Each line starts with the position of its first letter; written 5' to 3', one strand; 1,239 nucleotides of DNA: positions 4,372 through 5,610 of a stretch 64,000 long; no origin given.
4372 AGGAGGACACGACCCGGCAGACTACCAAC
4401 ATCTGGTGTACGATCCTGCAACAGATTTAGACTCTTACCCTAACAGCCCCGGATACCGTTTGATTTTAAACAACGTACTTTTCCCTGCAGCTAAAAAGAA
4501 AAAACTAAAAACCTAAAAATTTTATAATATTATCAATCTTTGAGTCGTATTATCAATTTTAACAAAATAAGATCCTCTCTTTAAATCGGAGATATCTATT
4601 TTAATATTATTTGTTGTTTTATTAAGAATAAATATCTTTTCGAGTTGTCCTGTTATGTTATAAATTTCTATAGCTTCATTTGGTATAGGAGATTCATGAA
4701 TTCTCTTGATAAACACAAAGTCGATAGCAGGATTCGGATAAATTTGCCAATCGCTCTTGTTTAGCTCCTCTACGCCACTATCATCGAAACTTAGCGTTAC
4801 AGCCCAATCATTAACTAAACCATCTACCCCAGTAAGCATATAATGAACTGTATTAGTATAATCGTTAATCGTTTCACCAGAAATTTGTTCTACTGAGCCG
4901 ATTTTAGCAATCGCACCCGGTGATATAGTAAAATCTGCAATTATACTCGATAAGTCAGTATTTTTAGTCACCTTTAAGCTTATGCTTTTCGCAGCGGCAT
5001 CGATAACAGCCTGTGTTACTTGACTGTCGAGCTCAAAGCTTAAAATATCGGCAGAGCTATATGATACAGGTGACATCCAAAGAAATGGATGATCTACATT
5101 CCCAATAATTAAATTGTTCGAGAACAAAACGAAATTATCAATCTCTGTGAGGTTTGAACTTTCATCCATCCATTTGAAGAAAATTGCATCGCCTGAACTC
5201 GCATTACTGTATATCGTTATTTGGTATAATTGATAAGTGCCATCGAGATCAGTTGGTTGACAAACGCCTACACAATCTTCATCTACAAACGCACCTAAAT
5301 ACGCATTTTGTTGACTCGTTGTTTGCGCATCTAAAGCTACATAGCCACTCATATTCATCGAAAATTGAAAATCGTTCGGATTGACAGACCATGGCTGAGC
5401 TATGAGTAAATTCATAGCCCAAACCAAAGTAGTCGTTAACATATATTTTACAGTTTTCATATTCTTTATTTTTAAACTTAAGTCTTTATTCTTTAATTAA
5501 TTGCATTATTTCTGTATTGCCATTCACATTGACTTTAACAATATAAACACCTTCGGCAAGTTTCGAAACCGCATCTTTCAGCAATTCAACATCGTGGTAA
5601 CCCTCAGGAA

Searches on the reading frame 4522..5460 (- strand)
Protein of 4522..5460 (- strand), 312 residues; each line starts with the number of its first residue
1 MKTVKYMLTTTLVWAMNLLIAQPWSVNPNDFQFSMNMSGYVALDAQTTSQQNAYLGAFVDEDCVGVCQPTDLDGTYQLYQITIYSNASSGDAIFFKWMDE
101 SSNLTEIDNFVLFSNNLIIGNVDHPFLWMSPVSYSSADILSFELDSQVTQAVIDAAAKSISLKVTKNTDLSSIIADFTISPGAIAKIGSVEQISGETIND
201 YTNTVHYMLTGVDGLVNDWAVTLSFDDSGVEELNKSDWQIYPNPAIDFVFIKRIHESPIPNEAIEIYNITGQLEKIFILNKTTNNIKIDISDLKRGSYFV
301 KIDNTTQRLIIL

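Call 11: search_protein_families(library=pfam, proteins=[window:4522-5460:-], max_evalue=0.001)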
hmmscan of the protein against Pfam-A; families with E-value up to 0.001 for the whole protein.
window:4522-5460:- (312 aa): 2 families
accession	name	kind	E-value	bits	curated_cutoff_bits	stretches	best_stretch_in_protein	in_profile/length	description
PF18962.6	Por_Secre_tail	-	2.2e-13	50.8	27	1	240-310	1-74/75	Secretion system C-terminal sorting domain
PF16410.10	DUF5018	-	9e-05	21.9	38.2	1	136-217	133-206/352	Domain of unknown function (DUF5018)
